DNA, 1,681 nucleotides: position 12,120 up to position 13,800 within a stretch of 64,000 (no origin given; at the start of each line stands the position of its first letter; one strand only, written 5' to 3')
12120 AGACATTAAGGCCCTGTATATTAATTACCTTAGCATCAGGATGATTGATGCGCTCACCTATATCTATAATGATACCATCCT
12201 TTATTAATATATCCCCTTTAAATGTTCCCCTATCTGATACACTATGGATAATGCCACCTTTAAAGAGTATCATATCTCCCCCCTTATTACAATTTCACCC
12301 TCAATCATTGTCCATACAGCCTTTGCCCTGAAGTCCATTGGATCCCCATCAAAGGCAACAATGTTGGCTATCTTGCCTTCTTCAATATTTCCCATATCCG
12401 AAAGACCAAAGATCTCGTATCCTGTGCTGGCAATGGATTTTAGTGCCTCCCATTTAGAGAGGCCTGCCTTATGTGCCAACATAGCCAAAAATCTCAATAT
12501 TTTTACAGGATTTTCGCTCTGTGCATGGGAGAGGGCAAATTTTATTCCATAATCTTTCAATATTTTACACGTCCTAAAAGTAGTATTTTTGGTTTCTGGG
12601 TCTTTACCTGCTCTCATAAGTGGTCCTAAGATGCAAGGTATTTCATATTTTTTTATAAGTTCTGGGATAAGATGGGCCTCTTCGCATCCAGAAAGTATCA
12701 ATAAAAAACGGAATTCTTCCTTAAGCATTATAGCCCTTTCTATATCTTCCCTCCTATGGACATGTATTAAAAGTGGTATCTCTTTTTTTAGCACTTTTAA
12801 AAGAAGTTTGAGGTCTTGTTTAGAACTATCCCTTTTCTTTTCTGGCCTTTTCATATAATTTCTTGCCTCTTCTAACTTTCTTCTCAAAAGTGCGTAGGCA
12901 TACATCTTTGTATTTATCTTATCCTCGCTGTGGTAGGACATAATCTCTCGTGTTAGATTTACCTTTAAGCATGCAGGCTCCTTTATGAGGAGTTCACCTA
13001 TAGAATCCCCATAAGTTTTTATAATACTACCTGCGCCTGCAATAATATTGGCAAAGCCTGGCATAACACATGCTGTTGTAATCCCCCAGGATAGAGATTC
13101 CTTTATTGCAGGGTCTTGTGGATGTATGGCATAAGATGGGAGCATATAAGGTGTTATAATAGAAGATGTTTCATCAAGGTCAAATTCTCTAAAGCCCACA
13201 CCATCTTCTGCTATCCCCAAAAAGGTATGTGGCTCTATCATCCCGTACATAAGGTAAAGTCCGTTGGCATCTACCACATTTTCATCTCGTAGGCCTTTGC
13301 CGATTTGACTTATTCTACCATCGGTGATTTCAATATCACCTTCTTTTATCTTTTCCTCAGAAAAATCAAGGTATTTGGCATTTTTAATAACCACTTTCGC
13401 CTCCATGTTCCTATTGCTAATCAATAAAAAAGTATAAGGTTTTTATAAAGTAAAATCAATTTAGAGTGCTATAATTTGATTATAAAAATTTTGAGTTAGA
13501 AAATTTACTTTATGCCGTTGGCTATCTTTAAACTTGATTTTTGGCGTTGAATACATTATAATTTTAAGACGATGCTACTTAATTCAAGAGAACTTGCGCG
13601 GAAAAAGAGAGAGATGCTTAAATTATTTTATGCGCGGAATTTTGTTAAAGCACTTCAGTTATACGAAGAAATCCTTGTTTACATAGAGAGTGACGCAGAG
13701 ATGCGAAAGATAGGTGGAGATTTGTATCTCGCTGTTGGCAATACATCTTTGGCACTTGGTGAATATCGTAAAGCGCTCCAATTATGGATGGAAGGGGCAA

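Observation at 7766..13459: Operon of three tandem amidohydrolase paralogs followed by a T9SS-type secreted M14 carboxypeptidase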

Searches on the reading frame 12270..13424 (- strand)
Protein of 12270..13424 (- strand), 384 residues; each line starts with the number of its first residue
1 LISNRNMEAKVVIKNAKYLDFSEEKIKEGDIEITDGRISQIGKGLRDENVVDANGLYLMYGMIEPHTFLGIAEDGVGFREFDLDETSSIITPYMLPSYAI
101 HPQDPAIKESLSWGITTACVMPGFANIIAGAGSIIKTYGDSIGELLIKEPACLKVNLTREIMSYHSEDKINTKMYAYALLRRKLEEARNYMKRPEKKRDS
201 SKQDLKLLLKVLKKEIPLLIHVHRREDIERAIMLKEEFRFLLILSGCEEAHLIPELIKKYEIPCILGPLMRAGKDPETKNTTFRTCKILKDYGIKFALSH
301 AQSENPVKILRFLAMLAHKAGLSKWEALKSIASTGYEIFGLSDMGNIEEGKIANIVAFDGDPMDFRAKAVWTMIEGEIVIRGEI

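Call 3: search_protein_families(library=pfam, proteins=[window:12270-13424:-], max_evalue=0.01)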
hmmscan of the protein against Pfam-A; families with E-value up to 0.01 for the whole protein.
window:12270-13424:- (384 aa): 2 families
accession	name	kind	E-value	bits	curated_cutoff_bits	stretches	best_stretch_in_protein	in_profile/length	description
PF07969.17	Amidohydro_3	-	6.9e-08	32.8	29.7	1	326-380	411-472/472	Amidohydrolase family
PF01979.26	Amidohydro_1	-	1.1e-07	31.9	25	1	280-368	229-323/345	Amidohydrolase family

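Call 4: search_protein_families(library=ncbifam, proteins=[window:12270-13424:-], max_evalue=0.01)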
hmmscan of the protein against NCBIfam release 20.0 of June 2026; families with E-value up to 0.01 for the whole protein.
window:12270-13424:- (384 aa): 45 families (the best 25 are shown)
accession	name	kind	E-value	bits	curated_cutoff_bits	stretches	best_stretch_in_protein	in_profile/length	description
NF006268.0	PRK08417.1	equivalog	2.3e-11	43.4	499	1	12-63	2-52/406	metal-dependent hydrolase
TIGR01178.1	ade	equivalog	7.9e-09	34.5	472.5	1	11-68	2-58/552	adenine deaminase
TIGR02318.1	phosphono_phnM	equivalog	2e-08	33.6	390.55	1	23-67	10-55/376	phosphonate metabolism protein PhnM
NF011984.0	PRK15446.1-5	equivalog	3.4e-08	32.7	260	1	11-67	4-59/379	alpha-D-ribose 1-methylphosphonate 5-triphosphate diphosphatase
NF011983.0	PRK15446.1-4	equivalog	3.7e-08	32.7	486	1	8-67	2-58/379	alpha-D-ribose 1-methylphosphonate 5-triphosphate diphosphatase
NF051886.1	XaaProDiPepCaul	equivalog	6.5e-08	32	500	1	320-364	334-379/398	Xaa-Pro dipeptidase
TIGR00857.1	pyrC_multi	subfamily_domain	1e-07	31.3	279.05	1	310-361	319-370/412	dihydroorotase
NF006689.0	PRK09237.1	equivalog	1.2e-07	30.7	371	1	9-67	3-64/383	amidohydrolase/deacetylase family metallohydrolase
NF005960.0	PRK08044.1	equivalog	3.9e-07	29.1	688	1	7-78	1-69/453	allantoinase AllB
NF006559.0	PRK09060.1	equivalog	5.4e-07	28.3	482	1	8-69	4-65/444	dihydroorotase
NF006688.0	PRK09236.1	equivalog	1.1e-06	27.8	535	1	10-66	3-60/444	dihydroorotase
NF004839.0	PRK06189.1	equivalog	1.8e-06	26.9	631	1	11-68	5-62/451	allantoinase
NF004701.0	PRK06038.1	equivalog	3.7e-06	25.9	609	1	9-71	4-68/432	N-ethylammeline chlorohydrolase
TIGR02033.1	D-hydantoinase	equivalog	8.3e-06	25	393.25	1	23-75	11-66/454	dihydropyrimidinase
NF006056.0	PRK08204.1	subfamily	1.1e-05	24.4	391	1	8-68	2-66/449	hypothetical protein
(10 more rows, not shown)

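Call 16: find_homologous_proteins(query=window:12270-13391:-, max_evalue=0.00001)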
Query window:12270-13391:- (373 aa): 39 proteins with E <= 0.00001 among 4495 candidates.
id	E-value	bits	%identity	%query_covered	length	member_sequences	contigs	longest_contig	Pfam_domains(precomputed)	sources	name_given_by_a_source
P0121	9.6e-245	829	99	100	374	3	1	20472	PF07969.18,PF01979.27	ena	-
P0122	9.5e-196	668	77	100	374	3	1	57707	PF07969.18,PF01979.27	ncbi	-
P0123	1.2e-194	664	76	100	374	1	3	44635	PF01979.27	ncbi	-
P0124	1.4e-192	658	75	100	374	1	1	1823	PF07969.18,PF01979.27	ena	-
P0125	5.4e-178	610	71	100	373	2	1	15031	PF07969.18,PF01979.27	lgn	-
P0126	2.0e-157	542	63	100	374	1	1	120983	PF07969.18,PF01979.27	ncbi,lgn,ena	-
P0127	3.3e-155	535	64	100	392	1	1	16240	PF01979.27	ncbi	-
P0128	7.5e-149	514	61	100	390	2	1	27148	PF07969.18,PF01979.27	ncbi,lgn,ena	-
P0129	5.4e-102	360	46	99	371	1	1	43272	-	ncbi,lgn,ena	-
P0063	2.6e-69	252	40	98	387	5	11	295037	PF07969.18,PF01979.27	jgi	jgi:imidazolonepropionase-like amidohydrolase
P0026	2.4e-68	249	39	98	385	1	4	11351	PF07969.18,PF01979.27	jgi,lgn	-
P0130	6.3e-68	248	40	99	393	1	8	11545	PF07969.18,PF01979.27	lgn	-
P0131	1.7e-66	243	38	99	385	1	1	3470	PF07969.18,PF01979.27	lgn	-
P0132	1.9e-65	239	40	99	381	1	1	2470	PF07969.18,PF01979.27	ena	-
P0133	7.7e-65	237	39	99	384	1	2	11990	PF07969.18,PF01979.27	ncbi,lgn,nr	ncbi:MAG TPA: amidohydrolase [Tissierellaceae bacterium]|nr:amidohydrolase [Tissierellaceae bacteriu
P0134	1.1e-64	237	38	99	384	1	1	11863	PF07969.18,PF01979.27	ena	-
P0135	1.5e-64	236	38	99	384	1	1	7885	PF07969.18,PF01979.27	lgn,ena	-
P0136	1.2e-63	234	39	99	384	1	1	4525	PF07969.18,PF01979.27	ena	-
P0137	3.5e-60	222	36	99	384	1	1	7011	PF07969.18,PF01979.27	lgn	-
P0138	6.8e-60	221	38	94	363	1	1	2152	PF07969.18,PF01979.27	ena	-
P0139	4.7e-58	215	36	99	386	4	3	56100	PF07969.18,PF01979.27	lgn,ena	-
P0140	6.3e-56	208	37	99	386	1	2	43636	PF07969.18,PF01979.27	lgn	-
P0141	1.3e-55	207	36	99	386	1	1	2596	PF07969.18,PF01979.27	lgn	-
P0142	2.0e-50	190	34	99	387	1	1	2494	PF07969.18,PF01979.27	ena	-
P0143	2.4e-50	190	32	99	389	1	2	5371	PF07969.18,PF01979.27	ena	-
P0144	3.8e-50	189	32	98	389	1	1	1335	PF07969.18,PF01979.27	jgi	-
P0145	4.1e-50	189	32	98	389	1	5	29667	PF07969.18,PF01979.27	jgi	-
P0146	4.5e-49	186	34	95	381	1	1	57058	PF07969.18,PF01979.27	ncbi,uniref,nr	ncbi:Adenine deaminase [Caloramator mitchellensis]|uniref:Adenine deaminase n=1 Tax=Caloramator mitc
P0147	1.2e-41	161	33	99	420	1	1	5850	PF07969.18,PF01979.27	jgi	jgi:imidazolonepropionase-like amidohydrolase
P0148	1.1e-40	158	32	99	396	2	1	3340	PF07969.18,PF01979.27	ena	-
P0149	1.4e-40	158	32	97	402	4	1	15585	PF22643.3,PF07969.18,PF01979.27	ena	-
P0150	4.9e-40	156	32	98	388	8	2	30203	PF07969.18,PF01979.27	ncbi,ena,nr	ncbi:MAG: amidohydrolase [Ruminiclostridium sp.]|nr:amidohydrolase [Ruminiclostridium sp.]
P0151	1.3e-28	118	29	100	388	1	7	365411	PF07969.18,PF01979.27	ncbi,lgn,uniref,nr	ncbi:MAG: amidohydrolase family protein [Clostridiaceae bacterium]|uniref:Amidohydrolase family prot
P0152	1.4e-28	118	29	100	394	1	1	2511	PF07969.18,PF01979.27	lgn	-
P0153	2.5e-21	94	26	91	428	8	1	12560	PF07969.18,PF01979.27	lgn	-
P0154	2.1e-19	88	25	94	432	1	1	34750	PF07969.18,PF01979.27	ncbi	-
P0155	2.7e-18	84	25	94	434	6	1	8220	PF07969.18,PF01979.27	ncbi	ncbi:MAG: amidohydrolase family protein [candidate division WOR-3 bacterium]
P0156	2.0e-17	81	25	96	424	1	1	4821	PF07969.18,PF01979.27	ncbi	-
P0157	2.7e-17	81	24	96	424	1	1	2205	PF01979.27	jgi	jgi:imidazolonepropionase-like amidohydrolase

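Call 58: predict_structure(alignment_id=A4)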
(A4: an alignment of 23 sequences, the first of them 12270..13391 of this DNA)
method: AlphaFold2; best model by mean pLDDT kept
length: 373 residues; sequences in the alignment: 23
mean_pLDDT: 86.9   pTM: 0.89
mean pLDDT of the five models: 86.9, 86.7, 85.7, 85.4, 84.2
residues with pLDDT >= 90: 233; 70-90: 95; 50-70: 26; < 50: 19
segments of 3 or more residues with pLDDT < 50: 62-69, 151-153, 155-157
pLDDT, mean of each block of 10 residues (from residue 1): 95 95 97 89 94 88 41 66 80 84 92 84 93 94 80 51 87 93 75 86 96 93 98 94 98 89 73 95 92 66 94 97 97 97 96 92 92 49
secondary structure, 60 per line:
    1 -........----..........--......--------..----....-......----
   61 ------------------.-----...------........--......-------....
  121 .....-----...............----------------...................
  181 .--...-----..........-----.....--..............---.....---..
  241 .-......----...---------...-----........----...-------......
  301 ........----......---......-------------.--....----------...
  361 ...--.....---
elements in order: E2-9 E14-23 E26-31 E46-49 E51-56 H94-101 E104-109 E117-125 H131-134 E135-145 H162-181 H192-201 E207-211 H214-227 E231-235 H243-248 E253-255 H273-280 E285-287 H295-308 H313-318 H322-327 E344-347 E358-363 E366-370

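Call 73: fold_search(model_id=the predicted structure, library=pdb)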
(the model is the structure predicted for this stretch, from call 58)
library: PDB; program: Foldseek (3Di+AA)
matches with E <= 10: 931; with E <= 0.001: 268
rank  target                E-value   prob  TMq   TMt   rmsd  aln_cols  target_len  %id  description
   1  3ooq_F                6.4e-40  1.00  0.93  0.90   2.7       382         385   30  CRYSTAL STRUCTURE OF amidohydrolase from Thermotoga maritima MSB8 (released 2010-09-15)
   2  3ooq_B                5.8e-39  1.00  0.93  0.90   2.7       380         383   30  CRYSTAL STRUCTURE OF amidohydrolase from Thermotoga maritima MSB8 (released 2010-09-15)
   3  3ooq_A                5.2e-38  1.00  0.93  0.91   2.7       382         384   30  CRYSTAL STRUCTURE OF amidohydrolase from Thermotoga maritima MSB8 (released 2010-09-15)
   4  9kov_B                9.8e-14  1.00  0.62  0.62   8.4       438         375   18  Crystal structure of an amidohydrolase mutant from Thermonema (released 2025-11-26)
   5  8yag_A                1.9e-13  1.00  0.57  0.54  10.4       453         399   18  Cryo-electron microscopic structure of an amide hydrolase from Pseudoxanthomonas wuyuanensis (released 2024-10-09)
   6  9kov_E                2.0e-13  1.00  0.63  0.61   8.9       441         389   18  Crystal structure of an amidohydrolase mutant from Thermonema (released 2025-11-26)
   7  3n2c_A                2.5e-13  1.00  0.63  0.58   9.4       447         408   14  Crystal structure of prolidase eah89906 complexed with n-methylphosphonate-l-proline (released 2010-06-02)
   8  9kov_D                3.4e-13  1.00  0.61  0.61   8.7       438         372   18  Crystal structure of an amidohydrolase mutant from Thermonema (released 2025-11-26)
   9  3feq_A                4.3e-13  1.00  0.64  0.59   7.8       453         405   15  Crystal structure of uncharacterized protein eah89906 (released 2008-12-16)
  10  3feq_J                4.6e-13  1.00  0.65  0.61   7.9       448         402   14  Crystal structure of uncharacterized protein eah89906 (released 2008-12-16)
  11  9kov_H                4.8e-13  1.00  0.62  0.61   8.7       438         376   17  Crystal structure of an amidohydrolase mutant from Thermonema (released 2025-11-26)
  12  3feq_O                8.3e-13  1.00  0.66  0.61   7.5       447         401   14  Crystal structure of uncharacterized protein eah89906 (released 2008-12-16)
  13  9kov_G                9.3e-13  1.00  0.62  0.61   8.6       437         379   18  Crystal structure of an amidohydrolase mutant from Thermonema (released 2025-11-26)
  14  3feq_C                9.9e-13  1.00  0.65  0.60   8.0       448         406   14  Crystal structure of uncharacterized protein eah89906 (released 2008-12-16)
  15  3feq_K                1.3e-12  1.00  0.65  0.61   7.7       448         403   14  Crystal structure of uncharacterized protein eah89906 (released 2008-12-16)
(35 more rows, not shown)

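Call 78: search_protein_representatives(alignment_id=A6)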
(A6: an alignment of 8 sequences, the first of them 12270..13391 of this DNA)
Query: 8 sequences, 374 profile positions. Proteins with E-value up to 0.001 (for the whole library): 8080; up to 1e-10: 4017; up to 1e-30: 760. The best 150 are listed.
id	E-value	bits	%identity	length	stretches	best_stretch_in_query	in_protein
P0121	2.1e-211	717.8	-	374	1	1-374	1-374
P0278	1.4e-100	353.1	-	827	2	2-372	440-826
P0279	1.3e-91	323.6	-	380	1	2-372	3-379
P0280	4.6e-91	321.8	-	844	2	3-373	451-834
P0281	6.2e-90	318.1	-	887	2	69-371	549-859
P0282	2.4e-88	312.8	-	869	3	17-370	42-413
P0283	7.3e-87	308.0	-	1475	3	1-369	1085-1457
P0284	2.5e-86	306.2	-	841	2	2-371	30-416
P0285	9.4e-83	294.4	-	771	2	2-369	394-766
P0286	9.5e-83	294.4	-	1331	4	2-367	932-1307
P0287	3.7e-82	292.5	-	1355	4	3-370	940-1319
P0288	4.2e-82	292.3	-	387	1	2-373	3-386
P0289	4.0e-80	285.8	-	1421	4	1-370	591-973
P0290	1.8e-77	277.1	-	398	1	1-372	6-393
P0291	4.1e-76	272.6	-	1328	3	2-367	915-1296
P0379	2.1e-58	214.3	-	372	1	3-373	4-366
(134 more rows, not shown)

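Call 82: find_encoding_contigs(protein=P0379, flank=5000, max_places=2)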
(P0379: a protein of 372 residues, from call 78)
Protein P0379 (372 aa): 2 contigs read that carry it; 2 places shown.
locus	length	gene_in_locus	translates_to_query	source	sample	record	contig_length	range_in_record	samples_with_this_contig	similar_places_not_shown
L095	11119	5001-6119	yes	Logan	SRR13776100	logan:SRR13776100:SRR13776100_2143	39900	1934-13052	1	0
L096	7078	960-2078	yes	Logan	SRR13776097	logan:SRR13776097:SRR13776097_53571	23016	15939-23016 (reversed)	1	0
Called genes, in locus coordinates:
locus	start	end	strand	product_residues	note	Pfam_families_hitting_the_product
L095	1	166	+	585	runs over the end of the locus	PF00664:ABC_membrane, PF00005:ABC_tran, PF02463:SMC_N (weak)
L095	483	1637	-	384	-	PF00155:Aminotran_1_2, PF01041:DegT_DnrJ_EryC1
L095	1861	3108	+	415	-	PF05977:MFS_3, PF13347:MFS_2 (faint), PF00083:Sugar_tr (faint), PF07690:MFS_1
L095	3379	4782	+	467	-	PF01022:HTH_5 (weak), PF01978:TrmB (weak), PF12840:HTH_20, PF13412:HTH_24 (weak), PF02073:Peptidase_M29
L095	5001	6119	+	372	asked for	PF01979:Amidohydro_1, PF07969:Amidohydro_3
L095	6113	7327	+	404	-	PF07969:Amidohydro_3, PF01979:Amidohydro_1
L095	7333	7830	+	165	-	PF14512:TM1586_NiRdase, PF00881:Nitroreductase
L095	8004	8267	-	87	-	-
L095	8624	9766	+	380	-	PF04389:Peptidase_M28, PF05343:Peptidase_M42 (faint), PF01546:Peptidase_M20, PF07687:M20_dimer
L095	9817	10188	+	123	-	-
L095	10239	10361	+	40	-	-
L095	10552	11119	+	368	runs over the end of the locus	PF00155:Aminotran_1_2, PF01053:Cys_Met_Meta_PP (faint)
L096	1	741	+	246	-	?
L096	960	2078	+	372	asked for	PF01979:Amidohydro_1, PF07969:Amidohydro_3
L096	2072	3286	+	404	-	PF07969:Amidohydro_3, PF01979:Amidohydro_1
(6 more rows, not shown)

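Call 84: find_encoding_contigs(protein=P0278, flank=6000, max_places=2)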
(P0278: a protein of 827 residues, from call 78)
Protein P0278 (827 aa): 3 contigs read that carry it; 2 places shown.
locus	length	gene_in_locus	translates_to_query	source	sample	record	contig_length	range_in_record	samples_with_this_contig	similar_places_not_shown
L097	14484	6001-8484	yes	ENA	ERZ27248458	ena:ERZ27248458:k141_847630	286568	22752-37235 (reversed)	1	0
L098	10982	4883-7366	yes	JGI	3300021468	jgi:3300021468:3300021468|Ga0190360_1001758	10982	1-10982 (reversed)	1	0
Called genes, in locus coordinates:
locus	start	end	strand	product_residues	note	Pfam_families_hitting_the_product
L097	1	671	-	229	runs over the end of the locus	PF13641:Glyco_tranf_2_3 (weak), PF00535:Glycos_transf_2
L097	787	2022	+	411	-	PF01979:Amidohydro_1, PF07969:Amidohydro_3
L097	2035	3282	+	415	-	PF01979:Amidohydro_1, PF07969:Amidohydro_3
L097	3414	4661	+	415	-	PF01979:Amidohydro_1, PF07969:Amidohydro_3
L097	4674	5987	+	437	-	PF01979:Amidohydro_1, PF07969:Amidohydro_3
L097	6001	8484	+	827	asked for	PF01979:Amidohydro_1, PF07969:Amidohydro_3, PF01979:Amidohydro_1, PF07969:Amidohydro_3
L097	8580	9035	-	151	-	PF00137:ATP-synt_C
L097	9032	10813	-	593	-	PF01496:V_ATPase_I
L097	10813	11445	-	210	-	PF01813:ATP-synt_D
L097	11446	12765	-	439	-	PF02874:ATP-synt_ab_N (faint), PF00006:ATP-synt_ab, PF22919:ATP-synt_VA_C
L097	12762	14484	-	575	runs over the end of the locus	PF02874:ATP-synt_ab_N (weak), PF16886:ATP-synt_ab_Xtn, PF00006:ATP-synt_ab, PF22919:ATP-synt_VA_C (weak)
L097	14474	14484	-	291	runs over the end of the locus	PF10962:DUF2764, PF01992:vATP-synt_AC39 (weak)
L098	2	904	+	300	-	?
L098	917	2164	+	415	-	PF01979:Amidohydro_1, PF07969:Amidohydro_3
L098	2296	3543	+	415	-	PF01979:Amidohydro_1, PF07969:Amidohydro_3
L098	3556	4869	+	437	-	PF01979:Amidohydro_1, PF07969:Amidohydro_3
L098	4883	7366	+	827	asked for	PF01979:Amidohydro_1, PF07969:Amidohydro_3, PF01979:Amidohydro_1, PF07969:Amidohydro_3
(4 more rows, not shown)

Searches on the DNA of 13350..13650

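Call 64: search_rna_families(source=window, start=13350, end=13650, threshold=evalue, max_evalue=1)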
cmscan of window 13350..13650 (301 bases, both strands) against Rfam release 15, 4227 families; matches with E-value up to 1: 0.
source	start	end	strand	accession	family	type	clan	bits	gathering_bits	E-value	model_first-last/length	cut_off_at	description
